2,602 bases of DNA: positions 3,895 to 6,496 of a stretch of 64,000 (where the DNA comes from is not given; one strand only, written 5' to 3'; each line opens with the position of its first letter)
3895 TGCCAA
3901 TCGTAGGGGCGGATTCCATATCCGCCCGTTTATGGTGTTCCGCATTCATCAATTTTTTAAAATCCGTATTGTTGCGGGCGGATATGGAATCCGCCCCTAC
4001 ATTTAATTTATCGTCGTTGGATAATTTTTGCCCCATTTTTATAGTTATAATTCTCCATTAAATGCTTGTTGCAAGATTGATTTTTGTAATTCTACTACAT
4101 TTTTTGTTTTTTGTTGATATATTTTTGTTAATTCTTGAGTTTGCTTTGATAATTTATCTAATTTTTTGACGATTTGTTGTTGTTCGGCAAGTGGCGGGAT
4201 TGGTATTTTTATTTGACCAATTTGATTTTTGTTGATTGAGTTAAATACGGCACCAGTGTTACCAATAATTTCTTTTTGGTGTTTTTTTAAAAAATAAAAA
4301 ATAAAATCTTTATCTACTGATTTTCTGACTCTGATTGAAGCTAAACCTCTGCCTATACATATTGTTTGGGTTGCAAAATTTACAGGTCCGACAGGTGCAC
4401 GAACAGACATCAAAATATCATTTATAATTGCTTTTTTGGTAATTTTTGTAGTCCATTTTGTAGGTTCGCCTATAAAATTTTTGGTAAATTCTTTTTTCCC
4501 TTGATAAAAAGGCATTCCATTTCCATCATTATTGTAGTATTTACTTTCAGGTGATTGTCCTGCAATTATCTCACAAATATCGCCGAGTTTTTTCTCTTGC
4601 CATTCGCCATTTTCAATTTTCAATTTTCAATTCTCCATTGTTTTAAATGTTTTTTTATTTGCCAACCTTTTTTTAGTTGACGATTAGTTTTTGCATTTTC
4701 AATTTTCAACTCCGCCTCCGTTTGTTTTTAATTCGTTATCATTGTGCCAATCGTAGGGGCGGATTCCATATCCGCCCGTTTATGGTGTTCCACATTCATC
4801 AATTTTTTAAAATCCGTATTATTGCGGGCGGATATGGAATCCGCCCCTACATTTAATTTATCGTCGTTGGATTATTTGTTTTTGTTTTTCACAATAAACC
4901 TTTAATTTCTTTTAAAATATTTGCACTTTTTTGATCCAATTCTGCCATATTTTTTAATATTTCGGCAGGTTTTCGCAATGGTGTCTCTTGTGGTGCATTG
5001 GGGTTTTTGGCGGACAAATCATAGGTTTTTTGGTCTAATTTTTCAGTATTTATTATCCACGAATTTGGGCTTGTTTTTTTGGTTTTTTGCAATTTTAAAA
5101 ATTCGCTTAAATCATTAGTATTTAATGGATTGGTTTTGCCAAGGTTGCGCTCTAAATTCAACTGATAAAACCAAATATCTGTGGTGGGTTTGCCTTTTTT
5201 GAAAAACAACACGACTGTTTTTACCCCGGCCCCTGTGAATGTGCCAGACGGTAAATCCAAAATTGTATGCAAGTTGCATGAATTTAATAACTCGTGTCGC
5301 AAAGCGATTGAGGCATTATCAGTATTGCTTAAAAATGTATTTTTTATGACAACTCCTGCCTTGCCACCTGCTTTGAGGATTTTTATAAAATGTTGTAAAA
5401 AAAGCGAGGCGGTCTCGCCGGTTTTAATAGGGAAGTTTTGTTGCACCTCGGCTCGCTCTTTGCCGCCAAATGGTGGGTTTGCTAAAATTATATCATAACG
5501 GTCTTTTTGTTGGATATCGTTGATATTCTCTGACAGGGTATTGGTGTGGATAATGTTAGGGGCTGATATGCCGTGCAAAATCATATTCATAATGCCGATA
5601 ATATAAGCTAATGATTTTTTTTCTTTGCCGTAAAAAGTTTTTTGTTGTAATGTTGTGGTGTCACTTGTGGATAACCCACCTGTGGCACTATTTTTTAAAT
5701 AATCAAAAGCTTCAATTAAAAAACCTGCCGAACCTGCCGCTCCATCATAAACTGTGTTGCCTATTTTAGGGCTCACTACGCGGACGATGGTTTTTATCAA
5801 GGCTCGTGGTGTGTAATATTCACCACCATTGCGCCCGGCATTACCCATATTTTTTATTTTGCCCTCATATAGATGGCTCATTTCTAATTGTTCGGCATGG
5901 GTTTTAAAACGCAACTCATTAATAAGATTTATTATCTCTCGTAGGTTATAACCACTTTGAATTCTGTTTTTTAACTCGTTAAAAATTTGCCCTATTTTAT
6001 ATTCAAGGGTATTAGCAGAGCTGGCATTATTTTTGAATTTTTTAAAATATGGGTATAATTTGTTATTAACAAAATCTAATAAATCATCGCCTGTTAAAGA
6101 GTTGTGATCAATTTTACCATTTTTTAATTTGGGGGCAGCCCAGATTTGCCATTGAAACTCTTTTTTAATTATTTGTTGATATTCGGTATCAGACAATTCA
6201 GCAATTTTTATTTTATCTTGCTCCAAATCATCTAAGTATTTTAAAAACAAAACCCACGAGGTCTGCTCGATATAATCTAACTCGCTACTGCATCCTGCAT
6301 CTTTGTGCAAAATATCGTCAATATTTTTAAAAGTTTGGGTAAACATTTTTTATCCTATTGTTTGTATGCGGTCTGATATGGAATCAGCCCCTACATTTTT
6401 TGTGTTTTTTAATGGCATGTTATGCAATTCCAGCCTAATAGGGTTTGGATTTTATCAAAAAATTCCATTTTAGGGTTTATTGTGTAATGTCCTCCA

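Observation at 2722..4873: REPtron remnant: REP/BIME-like palindromic doublets dissect a Type I R-M locus, with a truncated RAYT transposase fused to one doublet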

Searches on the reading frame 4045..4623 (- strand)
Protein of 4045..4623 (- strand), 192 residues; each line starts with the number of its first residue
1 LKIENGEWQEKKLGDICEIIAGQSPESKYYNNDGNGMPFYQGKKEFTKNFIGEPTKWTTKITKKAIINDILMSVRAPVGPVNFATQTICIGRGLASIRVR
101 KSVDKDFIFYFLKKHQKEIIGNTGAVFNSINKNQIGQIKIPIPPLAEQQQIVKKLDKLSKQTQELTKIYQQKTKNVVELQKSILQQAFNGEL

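Call 5: search_protein_families(library=pfam, proteins=[window:4045-4623:-], max_evalue=1)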
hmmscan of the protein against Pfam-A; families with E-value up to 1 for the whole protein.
window:4045-4623:- (192 aa): 3 families
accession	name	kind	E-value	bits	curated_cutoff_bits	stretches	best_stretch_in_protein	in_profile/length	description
PF01420.25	Methylase_S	-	4.2e-28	99.1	22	1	6-167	2-160/168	Type I restriction modification DNA specificity domain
PF14523.12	Syntaxin_2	-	0.0029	18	26.5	1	117-187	40-108/134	Syntaxin-like protein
PF12967.12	DUF3855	-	0.059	13.8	27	1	108-151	17-60/158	Domain of Unknown Function with PDB structure (DUF3855)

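Call 9: search_protein_families(library=ncbifam, proteins=[window:4045-4623:-], max_evalue=1)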
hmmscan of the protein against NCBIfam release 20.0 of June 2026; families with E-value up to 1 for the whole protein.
window:4045-4623:- (192 aa): 4 families
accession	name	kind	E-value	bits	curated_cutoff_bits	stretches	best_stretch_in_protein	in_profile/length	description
NF007278.0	PRK09737.1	equivalog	4.1e-14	52.2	662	1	7-191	9-207/461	type I restriction-modification system specificity subunit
NF047740.1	antiphage_MADS5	equivalog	1.4e-05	24.1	400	1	4-176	35-219/461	methylation-associated defense system restriction endonuclease subunit S MAD5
TIGR01042.1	V-ATPase_V1_A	equivalog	0.049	12.2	779.9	1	65-147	77-156/591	V-type ATPase subunit A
NF045692.1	OglycostaseCruG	equivalog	0.078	11.9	600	1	130-168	35-73/386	2'-O-glycosyltransferase CruG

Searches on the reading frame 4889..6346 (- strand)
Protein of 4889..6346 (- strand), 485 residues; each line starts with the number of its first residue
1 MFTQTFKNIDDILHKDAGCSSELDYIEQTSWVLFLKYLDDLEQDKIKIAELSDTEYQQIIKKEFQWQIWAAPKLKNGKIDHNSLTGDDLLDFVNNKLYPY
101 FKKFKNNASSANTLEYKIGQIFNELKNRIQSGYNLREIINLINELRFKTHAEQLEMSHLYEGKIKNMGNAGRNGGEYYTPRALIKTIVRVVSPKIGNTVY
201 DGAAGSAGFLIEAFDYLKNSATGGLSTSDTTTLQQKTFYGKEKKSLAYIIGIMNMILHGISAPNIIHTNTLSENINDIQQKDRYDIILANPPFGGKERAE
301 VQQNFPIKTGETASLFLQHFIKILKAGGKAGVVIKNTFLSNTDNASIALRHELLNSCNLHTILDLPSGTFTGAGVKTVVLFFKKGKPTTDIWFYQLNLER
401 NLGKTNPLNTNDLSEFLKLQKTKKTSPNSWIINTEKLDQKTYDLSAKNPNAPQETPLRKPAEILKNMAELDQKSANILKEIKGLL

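Call 5: search_protein_families(library=pfam, proteins=[window:4889-6346:-], max_evalue=1)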
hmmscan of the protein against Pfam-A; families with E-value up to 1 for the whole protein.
window:4889-6346:- (485 aa): 6 families
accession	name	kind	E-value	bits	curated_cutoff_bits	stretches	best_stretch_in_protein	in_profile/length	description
PF02384.22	N6_Mtase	-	5e-61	207.1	20.4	1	156-454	6-307/311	N-6 DNA Methylase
PF07669.17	Eco57I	-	5.2e-12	46.6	25.3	1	272-365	62-165/171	Eco57I restriction-modification methylase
PF12161.14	HsdM_N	-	1.4e-07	32.7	24.5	1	7-142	6-135/135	HsdM N-terminal domain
PF20473.4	MmeI_Mtase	-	0.00062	19.5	27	1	198-257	22-84/259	MmeI, DNA-methyltransferase domain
PF01170.24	UPF0020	-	0.0089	16.2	22.3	1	186-296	19-134/197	RMKL-like, methyltransferase domain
PF05175.20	MTS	-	0.016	15.3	23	1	268-334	83-140/170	Methyltransferase small domain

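Call 55: find_related_loci(query=window:4889-6346:-, collection=metagenome_contigs, flank=10000)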
Query window:4889-6346:- (485 aa) in metagenome_contigs; peptide patterns used: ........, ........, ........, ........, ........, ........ (x = any residue, [..] = any of these).
599 stretches matched a pattern (row limit reached: there are more); 530 encode a relative of the query (tblastn E <= 1e-3); the best 80 are kept; 80 distinct loci.
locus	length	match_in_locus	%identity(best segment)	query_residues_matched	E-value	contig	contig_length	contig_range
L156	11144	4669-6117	79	1-485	0e+0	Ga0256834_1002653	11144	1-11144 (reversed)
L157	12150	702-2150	79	1-485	0e+0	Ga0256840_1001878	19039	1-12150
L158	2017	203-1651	78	1-485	0e+0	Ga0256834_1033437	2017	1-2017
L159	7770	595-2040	78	1-485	0e+0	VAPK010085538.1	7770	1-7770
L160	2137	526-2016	76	1-485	0e+0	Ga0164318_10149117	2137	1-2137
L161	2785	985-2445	77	1-485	0e+0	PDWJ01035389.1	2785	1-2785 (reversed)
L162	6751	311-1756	77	1-485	0e+0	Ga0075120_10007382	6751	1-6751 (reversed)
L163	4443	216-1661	77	1-485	0e+0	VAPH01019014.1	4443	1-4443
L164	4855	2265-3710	77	1-485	0e+0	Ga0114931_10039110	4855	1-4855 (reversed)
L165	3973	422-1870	76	1-485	0e+0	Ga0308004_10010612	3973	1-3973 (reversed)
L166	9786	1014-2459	76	1-485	0e+0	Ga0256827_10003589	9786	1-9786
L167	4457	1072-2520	76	1-485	0e+0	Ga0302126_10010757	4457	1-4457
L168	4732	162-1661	76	1-485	0e+0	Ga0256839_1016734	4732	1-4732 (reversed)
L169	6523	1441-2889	77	1-485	0e+0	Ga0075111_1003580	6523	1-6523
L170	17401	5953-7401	77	1-485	0e+0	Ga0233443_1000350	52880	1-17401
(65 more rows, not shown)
